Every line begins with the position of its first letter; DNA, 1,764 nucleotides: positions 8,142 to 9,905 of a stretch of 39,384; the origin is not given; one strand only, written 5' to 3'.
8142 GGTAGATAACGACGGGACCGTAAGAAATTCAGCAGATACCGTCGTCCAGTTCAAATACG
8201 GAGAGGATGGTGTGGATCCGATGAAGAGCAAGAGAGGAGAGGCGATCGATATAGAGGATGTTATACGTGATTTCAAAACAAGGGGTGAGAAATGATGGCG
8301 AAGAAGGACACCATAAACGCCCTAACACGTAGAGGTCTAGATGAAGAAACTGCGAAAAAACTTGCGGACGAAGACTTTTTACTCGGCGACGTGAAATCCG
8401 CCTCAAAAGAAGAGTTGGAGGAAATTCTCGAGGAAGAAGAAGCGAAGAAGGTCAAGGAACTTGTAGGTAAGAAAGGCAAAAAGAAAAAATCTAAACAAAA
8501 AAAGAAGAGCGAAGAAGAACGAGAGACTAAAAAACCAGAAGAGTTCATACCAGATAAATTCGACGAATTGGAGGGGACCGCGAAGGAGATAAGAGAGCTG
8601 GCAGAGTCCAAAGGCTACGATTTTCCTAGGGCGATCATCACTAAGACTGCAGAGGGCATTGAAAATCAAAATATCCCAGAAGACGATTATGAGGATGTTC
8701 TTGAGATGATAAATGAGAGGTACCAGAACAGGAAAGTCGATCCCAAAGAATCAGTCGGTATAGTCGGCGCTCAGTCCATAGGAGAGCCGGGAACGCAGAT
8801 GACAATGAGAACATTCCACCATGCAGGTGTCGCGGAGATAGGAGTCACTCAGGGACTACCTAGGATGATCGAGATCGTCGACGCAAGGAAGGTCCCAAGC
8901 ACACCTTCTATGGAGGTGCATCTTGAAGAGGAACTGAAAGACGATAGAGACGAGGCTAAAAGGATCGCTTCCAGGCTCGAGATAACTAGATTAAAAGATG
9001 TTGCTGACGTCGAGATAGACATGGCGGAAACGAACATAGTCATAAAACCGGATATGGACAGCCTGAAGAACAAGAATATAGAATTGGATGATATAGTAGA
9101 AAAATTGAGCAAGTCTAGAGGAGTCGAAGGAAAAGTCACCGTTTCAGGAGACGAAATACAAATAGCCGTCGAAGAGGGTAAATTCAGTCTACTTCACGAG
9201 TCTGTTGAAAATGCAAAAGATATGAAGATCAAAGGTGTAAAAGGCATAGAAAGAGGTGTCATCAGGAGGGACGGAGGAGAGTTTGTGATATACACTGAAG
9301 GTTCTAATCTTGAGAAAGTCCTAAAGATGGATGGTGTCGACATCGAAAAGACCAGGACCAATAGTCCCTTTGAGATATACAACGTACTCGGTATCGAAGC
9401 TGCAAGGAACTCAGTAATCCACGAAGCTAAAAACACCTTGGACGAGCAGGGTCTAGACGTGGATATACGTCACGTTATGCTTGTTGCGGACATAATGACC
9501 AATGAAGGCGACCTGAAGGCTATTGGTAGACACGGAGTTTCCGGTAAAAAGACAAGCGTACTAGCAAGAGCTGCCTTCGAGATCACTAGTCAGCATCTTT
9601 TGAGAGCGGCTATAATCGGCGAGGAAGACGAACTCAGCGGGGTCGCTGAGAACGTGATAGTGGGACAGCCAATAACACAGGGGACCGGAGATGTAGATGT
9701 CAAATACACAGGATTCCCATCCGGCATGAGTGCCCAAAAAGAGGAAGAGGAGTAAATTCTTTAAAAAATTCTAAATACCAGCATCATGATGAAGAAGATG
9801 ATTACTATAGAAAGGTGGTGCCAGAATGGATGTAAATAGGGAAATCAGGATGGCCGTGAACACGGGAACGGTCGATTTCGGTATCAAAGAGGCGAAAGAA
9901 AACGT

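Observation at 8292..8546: RpoA'' carries an N-terminal helix-hairpin-helix-like module plus a poly-lysine linker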

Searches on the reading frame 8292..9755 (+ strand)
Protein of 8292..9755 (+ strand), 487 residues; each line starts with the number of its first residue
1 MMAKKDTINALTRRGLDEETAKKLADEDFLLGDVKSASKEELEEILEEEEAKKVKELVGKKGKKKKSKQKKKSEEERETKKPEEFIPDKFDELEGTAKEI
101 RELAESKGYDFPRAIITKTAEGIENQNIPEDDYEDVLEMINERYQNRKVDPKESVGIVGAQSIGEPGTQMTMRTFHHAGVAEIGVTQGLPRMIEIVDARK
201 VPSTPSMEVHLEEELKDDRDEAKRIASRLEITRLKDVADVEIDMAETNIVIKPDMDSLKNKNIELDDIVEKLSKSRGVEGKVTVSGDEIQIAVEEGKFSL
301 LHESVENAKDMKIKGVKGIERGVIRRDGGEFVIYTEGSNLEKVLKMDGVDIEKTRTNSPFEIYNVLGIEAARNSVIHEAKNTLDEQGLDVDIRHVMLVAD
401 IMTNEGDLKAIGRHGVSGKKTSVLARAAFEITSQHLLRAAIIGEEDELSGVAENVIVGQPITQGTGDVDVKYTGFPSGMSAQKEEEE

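Call 5: search_protein_families(library=pfam, proteins=[window:8292-9755:+], max_evalue=10)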
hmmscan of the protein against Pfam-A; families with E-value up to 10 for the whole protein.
window:8292-9755:+ (487 aa): 2 families
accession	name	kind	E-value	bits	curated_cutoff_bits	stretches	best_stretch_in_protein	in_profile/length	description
PF04998.22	RNA_pol_Rpb1_5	-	2.3e-49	168.7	28.5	1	95-423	66-266/267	RNA polymerase Rpb1, domain 5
PF00403.32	HMA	-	0.095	13.5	24.8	1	231-273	20-57/62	Heavy-metal-associated domain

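Call 6: search_protein_families(library=ncbifam, proteins=[window:8292-9755:+], max_evalue=10)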
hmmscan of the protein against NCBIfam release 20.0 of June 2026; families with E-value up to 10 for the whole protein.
window:8292-9755:+ (487 aa): 10 families
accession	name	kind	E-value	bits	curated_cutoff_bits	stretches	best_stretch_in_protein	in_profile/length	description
TIGR02389.1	RNA_pol_rpoA2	equivalog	3.3e-139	464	420.65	1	111-471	2-365/367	DNA-directed RNA polymerase subunit A''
NF011491.0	PRK14898.1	equivalog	4.4e-125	418.7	783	2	171-471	544-847/860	DNA-directed RNA polymerase subunit A''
TIGR02386.1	rpoC_TIGR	equivalog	1.5e-25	89.2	963.5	3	146-203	872-931/1147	DNA-directed RNA polymerase subunit beta'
NF011498.0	PRK14906.1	equivalog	3.5e-21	74.3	1437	2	146-201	968-1023/1459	DNA-directed RNA polymerase subunit beta'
TIGR02388.1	rpoC2_cyan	equivalog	2.1e-16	58.6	467.4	2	146-184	303-341/1230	DNA-directed RNA polymerase subunit beta''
NF002724.0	PRK02597.1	equivalog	1.3e-15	55.9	1878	2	146-187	312-353/1338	DNA-directed RNA polymerase subunit beta'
NF011417.0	PRK14844.1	equivalog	2.5e-14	51.2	4632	2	151-187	2332-2368/2839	DNA-directed RNA polymerase subunit beta/beta'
NF007172.0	PRK09603.1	equivalog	5.6e-11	39.7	5372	2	148-182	2273-2307/2890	DNA-directed RNA polymerase subunit beta/beta'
NF002560.0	PRK02135.1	equivalog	0.11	12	183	1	3-54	124-174/200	tRNA (pseudouridine(54)-N(1))-methyltransferase TrmY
NF033795.1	chaper_CopZ_Bs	exception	1.3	9.3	91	0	89-110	43-64/66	copper chaperone CopZ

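Call 7: find_homologous_proteins(query=window:8292-9755:+, max_evalue=1e-10)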
Query window:8292-9755:+ (487 aa): 8000 proteins with E <= 1e-10 among 8000 candidates; the best 120 are listed.
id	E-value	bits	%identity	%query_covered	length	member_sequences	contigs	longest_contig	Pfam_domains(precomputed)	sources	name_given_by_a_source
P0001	9.9e-286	966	94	100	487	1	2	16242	PF04998.23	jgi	-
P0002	8.9e-284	959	93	100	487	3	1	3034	PF04998.23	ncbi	-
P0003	2.0e-272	922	89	100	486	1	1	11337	PF04998.23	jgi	-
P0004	1.0e-271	920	89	100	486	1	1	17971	PF04998.23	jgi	-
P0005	2.0e-271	919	88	100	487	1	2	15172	PF04998.23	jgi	-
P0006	6.6e-271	917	89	100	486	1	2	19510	PF04998.23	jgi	-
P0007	3.8e-269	911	87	100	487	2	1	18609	PF04998.23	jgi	-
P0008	2.0e-268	909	86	100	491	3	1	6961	PF04998.23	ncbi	-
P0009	1.2e-267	906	89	100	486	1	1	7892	PF04998.23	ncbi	-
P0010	3.1e-267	905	89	100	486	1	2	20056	PF04998.23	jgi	-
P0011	3.1e-262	888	85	99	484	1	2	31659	PF04998.23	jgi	-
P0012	5.9e-262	887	86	100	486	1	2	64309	PF04998.23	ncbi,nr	ncbi:MAG: DNA-directed RNA polymerase subunit A'' [Candidatus Thermoplasmatota archaeon]|nr:DNA-dire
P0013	1.9e-256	869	84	100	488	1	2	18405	PF04998.23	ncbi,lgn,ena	-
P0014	1.7e-255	866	83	100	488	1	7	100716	PF04998.23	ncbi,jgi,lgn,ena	-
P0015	3.0e-255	865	83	100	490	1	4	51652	PF04998.23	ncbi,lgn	ncbi:MAG: DNA-directed RNA polymerase subunit A'' [Thermoplasmata archaeon]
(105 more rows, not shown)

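Call 23: search_solved_structures(query=window:8292-9755:+, max_evalue=1e-20, show_alignments=3)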
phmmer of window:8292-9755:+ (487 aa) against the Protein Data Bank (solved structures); distinct sequences matched with E-value up to 1e-20: 44.
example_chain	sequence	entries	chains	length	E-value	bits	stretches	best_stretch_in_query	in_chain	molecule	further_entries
36rp_C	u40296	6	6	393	1.3e-100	340.8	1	100-470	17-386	DNA-directed RNA polymerase subunit Rpo1C | DNA-directed RNA polymerase subunit A''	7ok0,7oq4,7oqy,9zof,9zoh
4qiw_C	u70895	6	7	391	3.7e-99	336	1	114-470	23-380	DNA-directed RNA polymerase subunit A'' | DNA-directed RNA polymerase subunit A""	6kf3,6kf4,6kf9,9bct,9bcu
36ro_C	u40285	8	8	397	4.3e-99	335.8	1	99-486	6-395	DNA-directed RNA polymerase subunit Rpo1C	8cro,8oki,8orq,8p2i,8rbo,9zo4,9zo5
2pmz_C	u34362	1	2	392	1.4e-94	320.9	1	112-470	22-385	DNA-directed RNA polymerase subunit A""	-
3hkz_C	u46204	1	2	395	2e-94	320.4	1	112-470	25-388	DNA-directed RNA polymerase subunit A''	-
2y0s_C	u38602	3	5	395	3.4e-94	319.6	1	110-470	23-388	DNA-DIRECTED RNA POLYMERASE SUBUNIT A'' | DNA-DIRECTED RNA POLYMERASE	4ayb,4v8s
2waq_C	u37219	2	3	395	5.4e-94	319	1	110-470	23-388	DNA-DIRECTED RNA POLYMERASE RPO1C SUBUNIT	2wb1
7a6h_A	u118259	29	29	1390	3.5e-57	197.7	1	128-467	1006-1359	DNA-directed RNA polymerase III subunit RPC1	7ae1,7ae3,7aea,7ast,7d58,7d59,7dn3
5fj8_A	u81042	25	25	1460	3.2e-56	194.5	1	127-470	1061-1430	DNA-DIRECTED RNA POLYMERASE III SUBUNIT RPC1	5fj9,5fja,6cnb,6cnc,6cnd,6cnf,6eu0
5x4z_A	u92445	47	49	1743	3e-53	184.7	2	331-471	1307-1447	DNA-directed RNA polymerase subunit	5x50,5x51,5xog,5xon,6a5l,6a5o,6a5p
3h0g_A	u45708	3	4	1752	6.7e-53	183.5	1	311-470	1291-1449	DNA-directed RNA polymerase II subunit rpb1 | RNA polymerase II subunit Rpb1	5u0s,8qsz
3j0k_A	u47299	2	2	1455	1.5e-48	169.2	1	329-471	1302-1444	DNA-directed RNA polymerase II largest subunit | DNA-directed RNA polymerase II subunit RPB1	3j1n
9kdq_A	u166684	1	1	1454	1.5e-48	169.2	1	329-471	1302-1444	DNA-directed RNA polymerase II subunit RPB1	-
7ui9_A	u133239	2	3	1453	1.6e-48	169.2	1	329-471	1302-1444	DNA-directed RNA polymerase II subunit RPB1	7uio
5ip7_A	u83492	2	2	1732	1.9e-48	168.9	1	329-471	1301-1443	DNA-directed RNA polymerase II subunit RPB1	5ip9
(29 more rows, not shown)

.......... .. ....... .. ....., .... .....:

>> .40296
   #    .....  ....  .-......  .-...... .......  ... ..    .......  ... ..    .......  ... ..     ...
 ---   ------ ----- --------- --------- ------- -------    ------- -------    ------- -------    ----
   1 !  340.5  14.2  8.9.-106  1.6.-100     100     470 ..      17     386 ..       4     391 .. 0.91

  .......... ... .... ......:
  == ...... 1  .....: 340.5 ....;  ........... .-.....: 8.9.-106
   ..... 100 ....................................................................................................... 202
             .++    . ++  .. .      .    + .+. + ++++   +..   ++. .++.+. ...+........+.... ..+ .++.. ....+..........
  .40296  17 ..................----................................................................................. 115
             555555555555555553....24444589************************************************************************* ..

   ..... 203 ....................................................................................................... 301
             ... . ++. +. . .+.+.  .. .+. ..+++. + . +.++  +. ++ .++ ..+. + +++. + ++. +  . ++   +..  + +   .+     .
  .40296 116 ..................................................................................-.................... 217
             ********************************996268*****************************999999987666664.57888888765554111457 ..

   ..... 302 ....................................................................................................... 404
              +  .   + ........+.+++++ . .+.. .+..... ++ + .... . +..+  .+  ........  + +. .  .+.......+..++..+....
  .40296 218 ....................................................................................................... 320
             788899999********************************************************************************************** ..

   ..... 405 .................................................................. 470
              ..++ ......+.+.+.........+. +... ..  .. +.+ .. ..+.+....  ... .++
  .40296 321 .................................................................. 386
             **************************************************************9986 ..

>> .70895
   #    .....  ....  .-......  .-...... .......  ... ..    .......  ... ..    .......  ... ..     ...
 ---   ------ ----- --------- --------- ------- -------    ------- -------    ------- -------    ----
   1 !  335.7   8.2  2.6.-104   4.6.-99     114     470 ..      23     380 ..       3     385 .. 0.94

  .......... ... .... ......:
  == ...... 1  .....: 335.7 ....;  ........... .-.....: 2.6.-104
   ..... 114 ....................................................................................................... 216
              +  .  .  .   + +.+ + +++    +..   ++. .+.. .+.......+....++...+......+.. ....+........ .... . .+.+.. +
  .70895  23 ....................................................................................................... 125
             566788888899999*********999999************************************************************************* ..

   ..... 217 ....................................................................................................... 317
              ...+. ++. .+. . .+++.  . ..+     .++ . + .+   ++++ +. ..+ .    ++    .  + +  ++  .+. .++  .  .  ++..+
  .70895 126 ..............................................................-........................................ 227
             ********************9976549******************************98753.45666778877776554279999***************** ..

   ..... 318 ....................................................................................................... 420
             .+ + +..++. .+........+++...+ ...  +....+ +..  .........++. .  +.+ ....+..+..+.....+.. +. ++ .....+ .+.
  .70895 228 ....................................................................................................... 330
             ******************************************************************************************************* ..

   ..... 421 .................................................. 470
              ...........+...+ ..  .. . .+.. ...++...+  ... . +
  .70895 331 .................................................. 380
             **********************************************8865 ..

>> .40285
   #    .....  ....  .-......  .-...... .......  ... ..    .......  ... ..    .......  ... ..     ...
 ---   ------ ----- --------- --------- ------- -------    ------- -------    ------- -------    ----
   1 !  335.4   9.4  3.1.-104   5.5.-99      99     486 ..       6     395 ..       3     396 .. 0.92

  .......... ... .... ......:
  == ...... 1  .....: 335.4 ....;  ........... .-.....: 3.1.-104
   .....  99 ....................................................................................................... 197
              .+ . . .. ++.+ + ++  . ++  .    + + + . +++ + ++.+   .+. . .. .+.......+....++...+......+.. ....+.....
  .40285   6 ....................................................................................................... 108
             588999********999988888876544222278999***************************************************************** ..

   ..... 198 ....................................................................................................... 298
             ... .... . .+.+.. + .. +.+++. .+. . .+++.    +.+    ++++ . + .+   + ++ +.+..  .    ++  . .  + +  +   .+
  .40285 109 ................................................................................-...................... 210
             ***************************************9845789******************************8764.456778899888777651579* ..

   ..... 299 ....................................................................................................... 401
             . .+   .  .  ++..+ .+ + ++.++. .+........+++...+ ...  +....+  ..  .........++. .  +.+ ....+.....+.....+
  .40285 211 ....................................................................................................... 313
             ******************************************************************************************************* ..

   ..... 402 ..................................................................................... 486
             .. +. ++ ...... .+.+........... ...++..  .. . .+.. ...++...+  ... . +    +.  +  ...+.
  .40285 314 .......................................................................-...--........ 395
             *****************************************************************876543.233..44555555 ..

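Call 37: predict_structure(alignment_id=A2)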
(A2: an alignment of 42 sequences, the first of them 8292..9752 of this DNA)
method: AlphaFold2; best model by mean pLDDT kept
length: 487 residues; sequences in the alignment: 42
mean_pLDDT: 71.3   pTM: 0.48
mean pLDDT of the five models: 71.3, 69.7, 68.5, 67.9, 67.9
residues with pLDDT >= 90: 30; 70-90: 288; 50-70: 65; < 50: 104
segments of 3 or more residues with pLDDT < 50: 63-87, 150-170, 172-184, 445-487
pLDDT, mean of each block of 10 residues (from residue 1): 74 81 83 78 80 75 41 33 47 82 87 83 87 88 72 36 43 46 55 68 85 90 88 86 84 86 84 82 87 78 85 86 88 92 90 87 87 84 75 77 75 55 58 57 49 31 35 44 42
secondary structure, 60 per line:
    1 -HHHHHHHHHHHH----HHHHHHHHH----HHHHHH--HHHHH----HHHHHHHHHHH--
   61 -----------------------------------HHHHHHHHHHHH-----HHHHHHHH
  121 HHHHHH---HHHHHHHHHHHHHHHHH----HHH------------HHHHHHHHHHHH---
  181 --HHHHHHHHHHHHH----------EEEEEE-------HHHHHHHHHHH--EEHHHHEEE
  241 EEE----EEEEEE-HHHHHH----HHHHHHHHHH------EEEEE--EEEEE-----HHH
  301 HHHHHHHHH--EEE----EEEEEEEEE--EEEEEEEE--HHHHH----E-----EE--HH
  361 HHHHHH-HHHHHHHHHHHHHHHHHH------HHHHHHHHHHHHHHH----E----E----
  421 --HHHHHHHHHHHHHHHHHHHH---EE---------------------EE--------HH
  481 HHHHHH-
elements in order: H2-13 H18-26 H31-36 H39-43 H48-58 H96-107 H113-126 H130-146 H166-177 H183-195 E206-211 H219-229 H234-237 E238-243 E248-253 H255-260 H265-274 E281-285 E288-292 H298-309 E312-314 E319-327 E330-337 H340-344 H359-366 H368-385 H392-406 H423-442 H479-486

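Call 38: find_related_loci(query=A2, collection=genome_contigs, flank=2500)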
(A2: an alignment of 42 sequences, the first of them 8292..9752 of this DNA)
Query A2 (487 aa) in genome_contigs; peptide patterns used: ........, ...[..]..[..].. (x = any residue, [..] = any of these).
600 stretches matched a pattern (row limit reached: there are more); 597 encode a relative of the query (tblastn E <= 1e-3); the best 80 are kept; 80 distinct loci.
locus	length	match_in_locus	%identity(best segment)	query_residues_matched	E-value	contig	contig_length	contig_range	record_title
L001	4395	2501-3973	86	1-486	0e+0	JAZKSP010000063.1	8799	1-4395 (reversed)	MAG: Thermoplasmatota archaeon isolate NA-30cm_bin.7 NODE_967_length_8799_cov_17.120540, whole genome shotgun sequence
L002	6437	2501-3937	73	1-475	0e+0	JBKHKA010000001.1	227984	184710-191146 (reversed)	MAG: Candidatus Aenigmatarchaeota archaeon isolate D5M12_30 NODE_7_length_227984_cov_26.219134, whole genome shotgun seq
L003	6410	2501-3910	65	1-473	0e+0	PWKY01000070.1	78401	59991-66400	MAG: Thermoplasmata archaeon isolate CSSed10_214 CS-Sed10-C176, whole genome shotgun sequence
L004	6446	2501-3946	63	2-476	0e+0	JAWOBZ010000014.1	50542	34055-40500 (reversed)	MAG: Thermoplasmata archaeon isolate BLK3-3.bin.4 k191_636865, whole genome shotgun sequence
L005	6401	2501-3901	64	1-473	0e+0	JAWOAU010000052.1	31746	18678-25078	MAG: Thermoplasmata archaeon isolate BLK2-2.bin.13 k191_673678, whole genome shotgun sequence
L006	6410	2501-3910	61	1-473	0e+0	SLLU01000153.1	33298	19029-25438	MAG: Candidatus Halarchaeoplasma halalkaliphilum isolate CSSed165cm_322 CSSed16-5cm-1888, whole genome shotgun sequence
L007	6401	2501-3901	61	1-473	2e-179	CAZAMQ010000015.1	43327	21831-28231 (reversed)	MAG TPA_asm: uncultured Thermoplasmata archaeon isolate SRP141376_co1_89 genome assembly, contig: NODE_2128_length_43327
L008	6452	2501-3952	51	2-473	2e-145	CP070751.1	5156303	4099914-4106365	MAG: Thermoplasmata archaeon isolate bin33 chromosome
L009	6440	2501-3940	51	1-472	7e-143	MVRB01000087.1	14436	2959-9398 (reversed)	MAG: Methanomassiliicoccales archaeon PtaU1.Bin030 A4E31_contig000087, whole genome shotgun sequence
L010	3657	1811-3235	50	2-478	2e-147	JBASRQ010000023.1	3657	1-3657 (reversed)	MAG: Thermoplasmata archaeon isolate MFD13565_ilm_asm_bin2 k127_56179, whole genome shotgun sequence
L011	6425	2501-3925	49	2-478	5e-140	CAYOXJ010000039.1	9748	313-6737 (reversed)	MAG TPA_asm: uncultured Thermoplasmata archaeon isolate binchicken_co124_173 genome assembly, contig: NODE_5111_length_9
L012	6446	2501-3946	49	1-472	1e-139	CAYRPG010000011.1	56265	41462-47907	MAG TPA_asm: uncultured Methanomassiliicoccus sp. isolate SRP216815_co1_24 genome assembly, contig: NODE_606_length_5626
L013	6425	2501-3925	49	2-478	2e-137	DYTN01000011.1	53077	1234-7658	MAG TPA_asm: Methanobacteriota archaeon isolate DR5_60_8 Afr_mines_DR5_52_length_53077_cov_3_420146, whole genome shotgu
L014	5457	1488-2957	49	1-472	5e-137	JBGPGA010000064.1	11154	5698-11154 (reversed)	MAG: Thermoplasmata archaeon isolate OBJ_0618_7090110_53 k141_5905772_length_11154_cov_12.0035, whole genome shotgun seq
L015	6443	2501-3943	48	1-472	6e-137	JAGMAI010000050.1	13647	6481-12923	MAG: Thermoplasmata archaeon isolate RS_14_3 ZL355.bin.3.fa_50, whole genome shotgun sequence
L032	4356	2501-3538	58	125-472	1e-125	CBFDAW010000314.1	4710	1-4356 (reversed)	MAG TPA_asm: uncultured Thermoplasmata archaeon isolate SRR26215686_concoct_192 genome assembly, contig: ERZ25073477.200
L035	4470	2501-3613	53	108-473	3e-123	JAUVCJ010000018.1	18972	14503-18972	MAG: Thermoplasmatota archaeon isolate CSMAG_268 CSMAG_268_k141_5402817_length_18972_cov_8.0000, whole genome shotgun se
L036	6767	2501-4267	48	1-470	1e-122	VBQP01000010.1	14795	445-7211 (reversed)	MAG: Thermoplasmata archaeon isolate M8_bin1702 scaffold2106, whole genome shotgun sequence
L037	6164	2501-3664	51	90-474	9e-122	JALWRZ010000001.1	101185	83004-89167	MAG: DHVE2 group archaeon isolate M2_metabat2_scaf2bin.040 M2_NODE_104_length_101185_cov_7.197382, whole genome shotgun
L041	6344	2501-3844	48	15-470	1e-119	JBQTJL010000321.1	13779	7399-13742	MAG: Methanobacteriota archaeon isolate SAR81 c_000000450426, whole genome shotgun sequence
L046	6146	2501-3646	50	93-472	3e-116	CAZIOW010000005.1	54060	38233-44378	MAG TPA_asm: uncultured Thermoplasmatales archaeon isolate SRP041649_co1_42 genome assembly, contig: NODE_72_length_5406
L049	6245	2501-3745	47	60-475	3e-115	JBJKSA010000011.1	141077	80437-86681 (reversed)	MAG: Thermoplasmataceae archaeon isolate Bin_71 S1Ck127_1453234_flag_0_multi_22.9350_len_141077, whole genome shotgun se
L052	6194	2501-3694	48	71-472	1e-115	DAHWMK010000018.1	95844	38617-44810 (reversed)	MAG TPA_asm: Thermoplasmatales archaeon isolate clean1374 k141_925259, whole genome shotgun sequence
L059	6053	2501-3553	53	136-484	4e-114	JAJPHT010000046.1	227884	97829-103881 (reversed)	MAG: Proteobacteria bacterium isolate Centralia_MAG_189 k107_34263139, whole genome shotgun sequence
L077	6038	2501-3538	55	136-472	4e-111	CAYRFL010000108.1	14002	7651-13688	MAG TPA_asm: uncultured archaeon isolate SRP077602_co2_347 genome assembly, contig: NODE_6552_length_14002_cov_5.880548,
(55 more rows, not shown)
